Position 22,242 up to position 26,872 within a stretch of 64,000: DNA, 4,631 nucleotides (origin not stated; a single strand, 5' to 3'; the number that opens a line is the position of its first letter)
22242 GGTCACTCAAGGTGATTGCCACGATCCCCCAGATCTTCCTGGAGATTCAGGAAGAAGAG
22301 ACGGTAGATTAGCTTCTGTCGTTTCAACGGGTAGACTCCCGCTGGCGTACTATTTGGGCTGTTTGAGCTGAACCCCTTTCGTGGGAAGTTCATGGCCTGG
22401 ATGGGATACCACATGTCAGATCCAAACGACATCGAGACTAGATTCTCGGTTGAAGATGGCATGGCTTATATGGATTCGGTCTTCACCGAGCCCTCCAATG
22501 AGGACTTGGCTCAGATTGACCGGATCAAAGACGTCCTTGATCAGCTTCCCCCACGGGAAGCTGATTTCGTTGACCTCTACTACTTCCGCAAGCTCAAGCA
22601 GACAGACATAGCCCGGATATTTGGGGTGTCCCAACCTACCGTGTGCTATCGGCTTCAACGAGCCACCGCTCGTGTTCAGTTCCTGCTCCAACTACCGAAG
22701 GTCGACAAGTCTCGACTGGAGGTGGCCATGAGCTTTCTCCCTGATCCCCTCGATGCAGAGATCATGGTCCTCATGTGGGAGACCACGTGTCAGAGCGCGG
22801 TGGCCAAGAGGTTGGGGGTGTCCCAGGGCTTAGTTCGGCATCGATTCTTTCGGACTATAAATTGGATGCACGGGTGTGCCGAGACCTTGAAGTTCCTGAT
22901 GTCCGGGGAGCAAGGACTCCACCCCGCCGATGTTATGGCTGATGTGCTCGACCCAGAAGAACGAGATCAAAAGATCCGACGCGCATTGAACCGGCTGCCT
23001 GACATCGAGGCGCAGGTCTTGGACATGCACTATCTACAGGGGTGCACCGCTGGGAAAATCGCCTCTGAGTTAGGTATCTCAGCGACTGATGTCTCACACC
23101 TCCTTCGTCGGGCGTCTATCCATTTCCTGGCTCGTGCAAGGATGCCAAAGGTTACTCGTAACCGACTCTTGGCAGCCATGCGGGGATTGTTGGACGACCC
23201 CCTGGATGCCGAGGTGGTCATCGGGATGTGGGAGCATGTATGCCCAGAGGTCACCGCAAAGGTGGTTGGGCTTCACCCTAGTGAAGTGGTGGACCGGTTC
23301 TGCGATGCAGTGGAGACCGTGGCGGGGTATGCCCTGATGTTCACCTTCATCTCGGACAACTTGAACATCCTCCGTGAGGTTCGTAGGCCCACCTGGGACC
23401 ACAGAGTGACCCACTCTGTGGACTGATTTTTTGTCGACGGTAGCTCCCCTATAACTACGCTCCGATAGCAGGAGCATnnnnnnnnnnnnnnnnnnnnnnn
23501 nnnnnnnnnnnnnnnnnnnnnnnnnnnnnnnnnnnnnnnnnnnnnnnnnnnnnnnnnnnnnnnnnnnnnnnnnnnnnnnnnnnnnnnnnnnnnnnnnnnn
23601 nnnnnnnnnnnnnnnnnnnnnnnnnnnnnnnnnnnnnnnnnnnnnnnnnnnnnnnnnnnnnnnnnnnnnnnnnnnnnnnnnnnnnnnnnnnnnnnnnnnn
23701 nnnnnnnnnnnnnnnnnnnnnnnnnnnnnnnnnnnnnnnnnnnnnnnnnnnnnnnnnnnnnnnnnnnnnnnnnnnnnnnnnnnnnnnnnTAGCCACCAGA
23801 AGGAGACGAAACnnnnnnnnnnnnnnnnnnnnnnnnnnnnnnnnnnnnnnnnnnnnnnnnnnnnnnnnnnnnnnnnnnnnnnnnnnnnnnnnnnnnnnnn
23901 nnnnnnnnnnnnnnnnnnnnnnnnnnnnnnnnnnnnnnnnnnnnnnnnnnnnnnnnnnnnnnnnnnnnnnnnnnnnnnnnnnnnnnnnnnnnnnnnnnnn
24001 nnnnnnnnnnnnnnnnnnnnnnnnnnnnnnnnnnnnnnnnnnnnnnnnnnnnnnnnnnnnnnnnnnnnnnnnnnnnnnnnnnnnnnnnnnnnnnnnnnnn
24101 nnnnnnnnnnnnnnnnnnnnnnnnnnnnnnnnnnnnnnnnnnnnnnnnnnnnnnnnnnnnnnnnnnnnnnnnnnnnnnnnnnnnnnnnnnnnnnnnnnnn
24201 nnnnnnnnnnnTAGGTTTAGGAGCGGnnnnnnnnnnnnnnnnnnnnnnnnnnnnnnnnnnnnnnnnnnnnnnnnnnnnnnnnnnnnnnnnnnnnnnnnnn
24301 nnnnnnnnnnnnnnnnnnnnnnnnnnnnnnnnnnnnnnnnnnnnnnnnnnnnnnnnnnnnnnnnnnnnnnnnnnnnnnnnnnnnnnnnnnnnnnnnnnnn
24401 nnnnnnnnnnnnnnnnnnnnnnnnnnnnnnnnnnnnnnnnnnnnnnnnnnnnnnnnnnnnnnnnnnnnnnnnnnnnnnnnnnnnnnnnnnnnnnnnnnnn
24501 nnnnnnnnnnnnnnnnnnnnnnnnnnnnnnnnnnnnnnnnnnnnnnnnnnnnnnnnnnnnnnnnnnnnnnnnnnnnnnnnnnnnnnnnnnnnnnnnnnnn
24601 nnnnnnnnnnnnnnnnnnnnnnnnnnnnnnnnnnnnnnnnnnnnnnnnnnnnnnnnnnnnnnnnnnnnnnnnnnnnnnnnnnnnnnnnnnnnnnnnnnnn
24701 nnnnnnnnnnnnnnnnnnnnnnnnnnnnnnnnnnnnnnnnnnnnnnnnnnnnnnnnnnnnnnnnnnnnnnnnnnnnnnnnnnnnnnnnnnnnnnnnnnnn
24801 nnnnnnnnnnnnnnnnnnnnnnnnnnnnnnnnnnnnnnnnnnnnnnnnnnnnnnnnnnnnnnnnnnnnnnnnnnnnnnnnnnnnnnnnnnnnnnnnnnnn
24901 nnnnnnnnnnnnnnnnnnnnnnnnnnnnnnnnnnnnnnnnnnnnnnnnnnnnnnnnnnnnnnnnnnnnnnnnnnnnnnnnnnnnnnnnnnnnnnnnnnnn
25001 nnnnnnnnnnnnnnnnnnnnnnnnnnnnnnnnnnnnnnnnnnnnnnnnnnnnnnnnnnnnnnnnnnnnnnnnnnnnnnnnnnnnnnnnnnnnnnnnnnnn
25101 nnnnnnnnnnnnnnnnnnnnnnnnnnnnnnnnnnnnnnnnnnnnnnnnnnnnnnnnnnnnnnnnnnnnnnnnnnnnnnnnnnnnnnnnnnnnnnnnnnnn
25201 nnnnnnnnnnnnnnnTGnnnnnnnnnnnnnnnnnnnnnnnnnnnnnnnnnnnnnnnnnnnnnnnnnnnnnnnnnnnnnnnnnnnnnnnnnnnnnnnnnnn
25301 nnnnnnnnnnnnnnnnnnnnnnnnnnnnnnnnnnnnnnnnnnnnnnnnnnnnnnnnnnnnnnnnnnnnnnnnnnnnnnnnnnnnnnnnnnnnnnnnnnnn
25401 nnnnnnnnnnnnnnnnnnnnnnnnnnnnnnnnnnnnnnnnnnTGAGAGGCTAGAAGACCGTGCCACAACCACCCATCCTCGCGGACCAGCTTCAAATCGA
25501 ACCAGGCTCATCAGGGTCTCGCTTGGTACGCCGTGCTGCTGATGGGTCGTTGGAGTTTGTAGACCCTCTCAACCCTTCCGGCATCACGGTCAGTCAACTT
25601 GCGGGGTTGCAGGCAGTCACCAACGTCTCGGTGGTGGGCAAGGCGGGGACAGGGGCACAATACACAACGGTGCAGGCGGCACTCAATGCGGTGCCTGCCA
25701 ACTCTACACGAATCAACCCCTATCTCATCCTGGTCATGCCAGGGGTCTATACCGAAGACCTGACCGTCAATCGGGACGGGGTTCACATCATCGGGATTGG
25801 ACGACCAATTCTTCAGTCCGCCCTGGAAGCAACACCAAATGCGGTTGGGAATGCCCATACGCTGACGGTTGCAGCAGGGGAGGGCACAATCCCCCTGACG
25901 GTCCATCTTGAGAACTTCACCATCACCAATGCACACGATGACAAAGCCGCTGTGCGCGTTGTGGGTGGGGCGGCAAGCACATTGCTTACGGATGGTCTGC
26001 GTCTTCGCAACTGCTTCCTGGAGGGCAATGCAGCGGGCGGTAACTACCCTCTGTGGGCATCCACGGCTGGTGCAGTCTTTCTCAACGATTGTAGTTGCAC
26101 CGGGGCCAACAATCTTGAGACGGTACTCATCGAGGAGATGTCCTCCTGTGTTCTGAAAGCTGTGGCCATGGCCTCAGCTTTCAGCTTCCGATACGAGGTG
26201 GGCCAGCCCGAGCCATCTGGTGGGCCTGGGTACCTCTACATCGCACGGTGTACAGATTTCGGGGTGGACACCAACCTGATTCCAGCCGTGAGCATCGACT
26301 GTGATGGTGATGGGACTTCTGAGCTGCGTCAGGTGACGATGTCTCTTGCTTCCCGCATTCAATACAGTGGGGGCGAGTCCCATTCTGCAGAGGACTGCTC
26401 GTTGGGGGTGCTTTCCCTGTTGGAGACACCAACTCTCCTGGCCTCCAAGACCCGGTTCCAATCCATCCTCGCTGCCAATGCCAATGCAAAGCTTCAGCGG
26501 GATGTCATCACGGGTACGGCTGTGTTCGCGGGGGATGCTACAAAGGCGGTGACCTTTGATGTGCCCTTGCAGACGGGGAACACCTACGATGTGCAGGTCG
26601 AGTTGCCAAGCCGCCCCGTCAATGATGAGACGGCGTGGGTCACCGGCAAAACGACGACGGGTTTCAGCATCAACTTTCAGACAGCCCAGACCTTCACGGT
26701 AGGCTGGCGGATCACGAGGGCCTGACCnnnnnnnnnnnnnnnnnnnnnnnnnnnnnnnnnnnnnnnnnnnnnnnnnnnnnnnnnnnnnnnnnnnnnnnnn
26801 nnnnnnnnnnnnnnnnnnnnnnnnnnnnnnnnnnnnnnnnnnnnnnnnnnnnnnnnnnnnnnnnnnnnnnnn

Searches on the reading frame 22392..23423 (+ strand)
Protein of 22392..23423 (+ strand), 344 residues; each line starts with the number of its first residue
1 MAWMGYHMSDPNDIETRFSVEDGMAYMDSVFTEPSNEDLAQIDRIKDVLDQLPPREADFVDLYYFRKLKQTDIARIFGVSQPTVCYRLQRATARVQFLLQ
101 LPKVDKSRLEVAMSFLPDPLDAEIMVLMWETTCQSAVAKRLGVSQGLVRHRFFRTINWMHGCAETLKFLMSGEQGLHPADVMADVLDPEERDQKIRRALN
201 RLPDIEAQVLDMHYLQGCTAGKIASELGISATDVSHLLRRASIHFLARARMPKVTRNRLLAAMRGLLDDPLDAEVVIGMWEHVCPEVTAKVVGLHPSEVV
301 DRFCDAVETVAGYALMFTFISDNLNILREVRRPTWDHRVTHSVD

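Call 83: search_protein_families(library=pfam, proteins=[window:22392-23423:+], max_evalue=0.001)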
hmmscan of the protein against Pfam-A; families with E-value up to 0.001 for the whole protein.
window:22392-23423:+ (344 aa): 13 families
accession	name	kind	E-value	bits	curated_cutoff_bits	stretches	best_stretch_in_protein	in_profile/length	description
PF08281.18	Sigma70_r4_2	-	2.7e-24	85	25.7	2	193-241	2-50/54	Sigma-70, region 4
PF04545.22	Sigma70_r4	-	2.4e-22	78.6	24.1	2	48-95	1-48/50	Sigma-70, region 4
PF04967.18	HTH_10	-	2.1e-09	37.5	23.1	0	218-241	24-47/53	HTH DNA binding domain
PF12802.13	MarR_2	-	5.7e-08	33.2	27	0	67-93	19-46/61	MarR family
PF07638.17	Sigma70_ECF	-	1e-06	29.2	21.1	0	31-95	115-179/185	ECF sigma factor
PF13384.12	HTH_23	-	1.6e-06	28.2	24.6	0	67-90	17-40/50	Homeodomain-like domain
PF13412.12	HTH_24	-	3.1e-06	27.1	21.9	0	68-91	18-41/48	Winged helix-turn-helix DNA-binding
PF13404.12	HTH_AsnC-type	-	7.9e-06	26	27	0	70-90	20-40/42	AsnC-type helix-turn-helix domain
PF13518.12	HTH_28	-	2.5e-05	24.7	25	0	63-90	8-34/52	Helix-turn-helix domain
PF06530.18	Phage_antitermQ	-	3e-05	24.4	26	0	35-101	46-112/118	Phage antitermination protein Q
PF01022.26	HTH_5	-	5.1e-05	23.5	22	0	68-86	16-34/47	Bacterial regulatory protein, arsR family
PF13613.12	HTH_Tnp_4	-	0.00062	19.7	27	0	62-89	13-41/53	Helix-turn-helix of DDE superfamily endonuclease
PF12840.13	HTH_20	-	0.0009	19.6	27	0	213-236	14-37/51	Helix-turn-helix domain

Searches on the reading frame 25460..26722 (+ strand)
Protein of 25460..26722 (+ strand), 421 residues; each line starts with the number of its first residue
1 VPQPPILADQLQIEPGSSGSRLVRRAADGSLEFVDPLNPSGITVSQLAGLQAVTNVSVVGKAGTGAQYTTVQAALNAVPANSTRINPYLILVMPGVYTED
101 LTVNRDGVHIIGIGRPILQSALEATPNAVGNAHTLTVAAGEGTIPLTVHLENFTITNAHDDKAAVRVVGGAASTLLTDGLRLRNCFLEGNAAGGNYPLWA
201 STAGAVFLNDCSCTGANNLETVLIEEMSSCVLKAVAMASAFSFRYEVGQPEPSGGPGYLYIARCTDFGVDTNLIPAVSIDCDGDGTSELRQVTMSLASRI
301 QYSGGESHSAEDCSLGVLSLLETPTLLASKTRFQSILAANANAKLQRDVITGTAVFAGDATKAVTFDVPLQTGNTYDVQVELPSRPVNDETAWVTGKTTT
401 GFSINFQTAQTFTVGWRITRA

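Call 83: search_protein_families(library=pfam, proteins=[window:25460-26722:+], max_evalue=0.001)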
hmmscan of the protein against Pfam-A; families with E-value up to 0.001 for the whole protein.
window:25460-26722:+ (421 aa): 1 family
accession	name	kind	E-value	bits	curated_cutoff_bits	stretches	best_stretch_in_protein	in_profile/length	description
PF01095.25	Pectinesterase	-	6.4e-07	28.8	27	1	58-159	3-105/298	Pectinesterase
